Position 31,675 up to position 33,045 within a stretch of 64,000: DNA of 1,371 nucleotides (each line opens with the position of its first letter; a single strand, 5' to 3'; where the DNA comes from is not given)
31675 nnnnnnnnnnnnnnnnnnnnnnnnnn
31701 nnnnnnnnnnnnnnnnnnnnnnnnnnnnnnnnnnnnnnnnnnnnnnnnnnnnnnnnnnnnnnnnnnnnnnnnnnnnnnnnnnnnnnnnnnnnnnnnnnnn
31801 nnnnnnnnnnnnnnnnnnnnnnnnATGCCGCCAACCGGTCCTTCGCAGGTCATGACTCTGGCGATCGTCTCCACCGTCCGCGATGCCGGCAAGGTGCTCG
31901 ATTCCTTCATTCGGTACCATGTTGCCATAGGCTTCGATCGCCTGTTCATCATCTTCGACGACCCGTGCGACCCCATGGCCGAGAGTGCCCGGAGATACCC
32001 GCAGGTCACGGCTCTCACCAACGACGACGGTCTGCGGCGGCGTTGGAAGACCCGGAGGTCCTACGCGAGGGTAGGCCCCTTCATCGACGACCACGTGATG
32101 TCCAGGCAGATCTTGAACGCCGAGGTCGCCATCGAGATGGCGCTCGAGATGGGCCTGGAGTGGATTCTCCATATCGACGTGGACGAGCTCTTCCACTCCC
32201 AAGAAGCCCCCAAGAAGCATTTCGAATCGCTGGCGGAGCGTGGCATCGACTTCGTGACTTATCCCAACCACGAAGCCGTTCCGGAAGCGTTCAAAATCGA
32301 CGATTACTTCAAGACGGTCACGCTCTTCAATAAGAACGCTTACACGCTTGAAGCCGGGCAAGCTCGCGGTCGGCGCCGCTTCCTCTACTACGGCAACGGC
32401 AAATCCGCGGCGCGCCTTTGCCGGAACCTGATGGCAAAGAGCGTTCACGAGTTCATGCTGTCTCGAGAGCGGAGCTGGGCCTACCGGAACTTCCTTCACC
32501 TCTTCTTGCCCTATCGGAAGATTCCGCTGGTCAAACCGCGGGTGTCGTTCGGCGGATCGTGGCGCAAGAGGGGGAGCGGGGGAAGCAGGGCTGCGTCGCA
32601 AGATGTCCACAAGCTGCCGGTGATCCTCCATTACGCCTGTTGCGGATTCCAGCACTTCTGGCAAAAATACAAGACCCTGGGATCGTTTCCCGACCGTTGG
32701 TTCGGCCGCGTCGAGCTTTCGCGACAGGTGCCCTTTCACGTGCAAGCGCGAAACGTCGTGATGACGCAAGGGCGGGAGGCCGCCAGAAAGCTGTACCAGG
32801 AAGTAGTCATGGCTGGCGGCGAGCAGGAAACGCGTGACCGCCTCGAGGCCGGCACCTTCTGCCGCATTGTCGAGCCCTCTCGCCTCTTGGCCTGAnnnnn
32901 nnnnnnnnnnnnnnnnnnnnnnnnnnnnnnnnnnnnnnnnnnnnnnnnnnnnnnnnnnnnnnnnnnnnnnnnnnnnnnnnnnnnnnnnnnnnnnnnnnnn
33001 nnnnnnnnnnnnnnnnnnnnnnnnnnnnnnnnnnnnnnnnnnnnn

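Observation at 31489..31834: Giant NRPS begins with only the C-terminal half of a C domain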

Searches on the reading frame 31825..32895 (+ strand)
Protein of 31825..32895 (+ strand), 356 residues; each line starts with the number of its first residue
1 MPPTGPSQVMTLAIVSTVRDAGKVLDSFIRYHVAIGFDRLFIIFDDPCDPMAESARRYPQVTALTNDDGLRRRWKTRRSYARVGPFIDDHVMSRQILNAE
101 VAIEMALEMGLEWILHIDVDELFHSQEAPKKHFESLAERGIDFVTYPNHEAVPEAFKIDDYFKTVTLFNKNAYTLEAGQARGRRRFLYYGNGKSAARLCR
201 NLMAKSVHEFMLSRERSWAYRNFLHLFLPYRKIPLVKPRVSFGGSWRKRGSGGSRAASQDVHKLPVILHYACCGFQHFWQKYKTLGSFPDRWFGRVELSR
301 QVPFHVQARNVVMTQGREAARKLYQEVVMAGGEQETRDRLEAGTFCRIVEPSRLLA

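Call 7: search_protein_families(library=pfam, proteins=[window:31825-32895:+], max_evalue=0.01)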
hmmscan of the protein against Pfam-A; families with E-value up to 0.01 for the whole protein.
window:31825-32895:+ (356 aa): 1 family
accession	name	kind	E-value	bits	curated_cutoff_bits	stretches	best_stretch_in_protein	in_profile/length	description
PF13704.12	Glyco_tranf_2_4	-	2.8e-13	50.6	27.5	1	19-136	1-97/98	Glycosyl transferase family 2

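Call 10: find_encoding_contigs(protein=window:31825-32895:+, flank=10000, max_places=6)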
Protein window:31825-32895:+ (356 aa): no gene with exactly this product is on record in the collection.

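Call 11: find_encoding_contigs(protein=window:31852-32895:+, flank=10000, max_places=6)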
Protein window:31852-32895:+ (347 aa): 23 contigs read that carry it; 6 places shown.
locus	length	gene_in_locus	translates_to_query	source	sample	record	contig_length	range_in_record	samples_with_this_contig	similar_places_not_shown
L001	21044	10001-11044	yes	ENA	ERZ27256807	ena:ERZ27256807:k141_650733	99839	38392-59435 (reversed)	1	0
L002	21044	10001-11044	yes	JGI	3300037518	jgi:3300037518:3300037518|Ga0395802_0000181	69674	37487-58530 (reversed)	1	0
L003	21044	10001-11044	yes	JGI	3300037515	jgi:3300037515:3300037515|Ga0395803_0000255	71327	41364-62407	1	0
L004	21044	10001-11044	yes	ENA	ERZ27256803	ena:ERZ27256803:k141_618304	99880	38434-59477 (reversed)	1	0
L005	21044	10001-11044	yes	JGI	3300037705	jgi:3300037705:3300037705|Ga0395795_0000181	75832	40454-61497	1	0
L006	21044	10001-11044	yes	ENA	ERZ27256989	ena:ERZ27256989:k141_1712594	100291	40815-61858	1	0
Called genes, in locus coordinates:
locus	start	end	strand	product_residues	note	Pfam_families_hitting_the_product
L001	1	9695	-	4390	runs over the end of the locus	PF00668:Condensation, PF00501:AMP-binding, PF00550:PP-binding, PF00668:Condensation, PF00550:PP-binding, PF00668:Condensation, PF00501:AMP-binding, PF00550:PP-binding, +6 more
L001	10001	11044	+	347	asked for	-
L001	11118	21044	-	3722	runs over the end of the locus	PF00668:Condensation, PF00501:AMP-binding, PF13193:AMP-binding_C, PF00550:PP-binding, PF00668:Condensation, PF00501:AMP-binding, PF00550:PP-binding, PF00668:Condensation, +4 more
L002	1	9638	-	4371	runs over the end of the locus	PF00668:Condensation, PF00501:AMP-binding, PF00550:PP-binding, PF00668:Condensation, PF00550:PP-binding, PF00668:Condensation, PF00501:AMP-binding, PF00550:PP-binding, +6 more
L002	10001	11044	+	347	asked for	-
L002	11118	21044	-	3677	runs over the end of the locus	PF00668:Condensation, PF00501:AMP-binding, PF13193:AMP-binding_C, PF00550:PP-binding, PF00668:Condensation, PF00501:AMP-binding, PF00550:PP-binding, PF00668:Condensation, +4 more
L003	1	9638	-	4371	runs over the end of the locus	PF00668:Condensation, PF00501:AMP-binding, PF00550:PP-binding, PF00668:Condensation, PF00550:PP-binding, PF00668:Condensation, PF00501:AMP-binding, PF00550:PP-binding, +6 more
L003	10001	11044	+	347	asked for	-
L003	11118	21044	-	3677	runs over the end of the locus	PF00668:Condensation, PF00501:AMP-binding, PF13193:AMP-binding_C, PF00550:PP-binding, PF00668:Condensation, PF00501:AMP-binding, PF00550:PP-binding, PF00668:Condensation, +4 more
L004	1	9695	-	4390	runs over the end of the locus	PF00668:Condensation, PF00501:AMP-binding, PF00550:PP-binding, PF00668:Condensation, PF00550:PP-binding, PF00668:Condensation, PF00501:AMP-binding, PF00550:PP-binding, +6 more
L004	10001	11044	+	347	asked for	-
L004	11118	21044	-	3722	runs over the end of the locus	PF00668:Condensation, PF00501:AMP-binding, PF13193:AMP-binding_C, PF00550:PP-binding, PF00668:Condensation, PF00501:AMP-binding, PF00550:PP-binding, PF00668:Condensation, +4 more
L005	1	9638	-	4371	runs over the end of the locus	PF00668:Condensation, PF00501:AMP-binding, PF00550:PP-binding, PF00668:Condensation, PF00550:PP-binding, PF00668:Condensation, PF00501:AMP-binding, PF00550:PP-binding, +6 more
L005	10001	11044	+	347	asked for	-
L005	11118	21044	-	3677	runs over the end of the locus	PF00668:Condensation, PF00501:AMP-binding, PF13193:AMP-binding_C, PF00550:PP-binding, PF00668:Condensation, PF00501:AMP-binding, PF00550:PP-binding, PF00668:Condensation, +4 more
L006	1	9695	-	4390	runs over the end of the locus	PF00668:Condensation, PF00501:AMP-binding, PF00550:PP-binding, PF00668:Condensation, PF00550:PP-binding, PF00668:Condensation, PF00501:AMP-binding, PF00550:PP-binding, +6 more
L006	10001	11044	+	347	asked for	-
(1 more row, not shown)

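Call 45: search_protein_families(library=ncbifam, proteins=[window:31852-32895:+], max_evalue=0.01)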
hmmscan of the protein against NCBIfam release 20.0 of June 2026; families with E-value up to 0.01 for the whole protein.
window:31852-32895:+ (347 aa): 0 families

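Call 65: find_homologous_proteins(query=window:31852-32895:+, max_evalue=0.001)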
Query window:31852-32895:+ (347 aa): 163 proteins with E <= 0.001 among 1954 candidates; the best 120 are listed.
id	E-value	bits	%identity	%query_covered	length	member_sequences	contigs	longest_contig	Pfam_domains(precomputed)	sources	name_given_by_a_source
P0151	2.3e-237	805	100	100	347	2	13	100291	-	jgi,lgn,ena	jgi:hypothetical protein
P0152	2.9e-94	334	45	99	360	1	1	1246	-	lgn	-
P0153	4.4e-92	327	47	99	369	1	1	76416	-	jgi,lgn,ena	-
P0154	2.2e-83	298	43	99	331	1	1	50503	-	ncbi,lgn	-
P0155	7.1e-83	297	43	99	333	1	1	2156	-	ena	-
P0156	1.1e-82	296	44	99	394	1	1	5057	-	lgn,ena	-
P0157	4.5e-82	294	42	99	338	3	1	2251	-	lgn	-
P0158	7.8e-82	293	42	99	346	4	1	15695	-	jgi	jgi:hypothetical protein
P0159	1.3e-79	286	43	99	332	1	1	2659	-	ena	-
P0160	3.6e-77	278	42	99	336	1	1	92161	-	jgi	jgi:hypothetical protein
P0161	7.4e-77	277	41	99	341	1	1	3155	-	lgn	-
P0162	1.2e-76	276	42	99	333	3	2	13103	-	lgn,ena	-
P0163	3.6e-75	271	42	99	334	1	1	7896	-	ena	-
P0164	6.8e-75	271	41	99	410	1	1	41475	-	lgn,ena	-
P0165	4.3e-73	265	39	99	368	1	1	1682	-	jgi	jgi:hypothetical protein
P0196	5.9e-63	231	38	99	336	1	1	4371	-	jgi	jgi:hypothetical protein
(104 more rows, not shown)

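Call 66: find_encoding_contigs(protein=P0153, flank=8000, max_places=2)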
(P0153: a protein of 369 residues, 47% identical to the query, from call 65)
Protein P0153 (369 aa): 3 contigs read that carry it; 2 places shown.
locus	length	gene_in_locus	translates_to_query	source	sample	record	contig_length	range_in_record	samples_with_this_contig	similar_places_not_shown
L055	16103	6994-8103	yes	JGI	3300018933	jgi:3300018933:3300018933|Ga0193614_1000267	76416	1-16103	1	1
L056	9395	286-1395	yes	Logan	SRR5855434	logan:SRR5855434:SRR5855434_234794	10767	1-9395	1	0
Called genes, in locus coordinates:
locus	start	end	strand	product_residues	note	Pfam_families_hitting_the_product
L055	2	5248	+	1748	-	?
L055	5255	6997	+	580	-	PF00664:ABC_membrane, PF00005:ABC_tran, PF02463:SMC_N (faint), PF13304:AAA_21 (faint)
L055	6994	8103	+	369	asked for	-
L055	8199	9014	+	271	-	PF00975:Thioesterase, PF12697:Abhydrolase_6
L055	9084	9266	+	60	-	-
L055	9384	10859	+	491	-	PF00144:Beta-lactamase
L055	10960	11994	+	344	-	PF03447:NAD_binding_3 (faint), PF00742:Homoserine_dh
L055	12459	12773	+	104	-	-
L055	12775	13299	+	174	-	-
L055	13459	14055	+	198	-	PF13532:2OG-FeII_Oxy_2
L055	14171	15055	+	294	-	PF00849:PseudoU_synth_2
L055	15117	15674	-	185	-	PF01243:PNPOx_N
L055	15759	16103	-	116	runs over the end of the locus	PF07238:PilZ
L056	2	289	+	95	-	?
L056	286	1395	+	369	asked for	-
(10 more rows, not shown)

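Call 67: find_encoding_contigs(protein=P0154, flank=8000, max_places=2)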
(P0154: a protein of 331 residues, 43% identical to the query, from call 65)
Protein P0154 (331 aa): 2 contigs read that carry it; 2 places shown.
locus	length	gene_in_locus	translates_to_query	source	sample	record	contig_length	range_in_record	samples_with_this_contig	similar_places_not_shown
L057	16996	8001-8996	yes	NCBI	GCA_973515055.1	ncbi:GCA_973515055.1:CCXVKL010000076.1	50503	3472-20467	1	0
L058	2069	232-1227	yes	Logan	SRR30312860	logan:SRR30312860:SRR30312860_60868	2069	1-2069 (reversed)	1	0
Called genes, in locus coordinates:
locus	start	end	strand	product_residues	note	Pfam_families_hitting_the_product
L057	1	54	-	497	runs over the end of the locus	-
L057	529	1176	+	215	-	PF07238:PilZ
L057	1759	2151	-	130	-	-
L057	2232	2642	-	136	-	-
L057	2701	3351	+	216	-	PF13181:TPR_8 (faint), PF13428:TPR_14 (faint), PF00515:TPR_1 (faint), PF07719:TPR_2 (faint), PF13174:TPR_6 (faint), PF13414:TPR_11 (faint), PF13432:TPR_16 (weak), PF14559:TPR_19 (weak), +2 more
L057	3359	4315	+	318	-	PF12802:MarR_2, PF12840:HTH_20, PF01022:HTH_5, PF13489:Methyltransf_23, PF13847:Methyltransf_31, PF08241:Methyltransf_11, PF08242:Methyltransf_12, PF13649:Methyltransf_25, +2 more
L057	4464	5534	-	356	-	PF04389:Peptidase_M28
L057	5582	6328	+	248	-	-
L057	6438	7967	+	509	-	PF05221:AdoHcyase, PF00670:AdoHcyase_NAD, PF02826:2-Hacid_dh_C (weak)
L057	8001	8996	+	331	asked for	-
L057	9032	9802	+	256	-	PF19541:DUF6065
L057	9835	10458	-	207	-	PF05711:TylF, PF13578:Methyltransf_24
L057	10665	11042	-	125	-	PF13643:DUF4145 (weak)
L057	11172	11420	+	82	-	-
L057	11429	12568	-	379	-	PF00089:Trypsin, PF13365:Trypsin_2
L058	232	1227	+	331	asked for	-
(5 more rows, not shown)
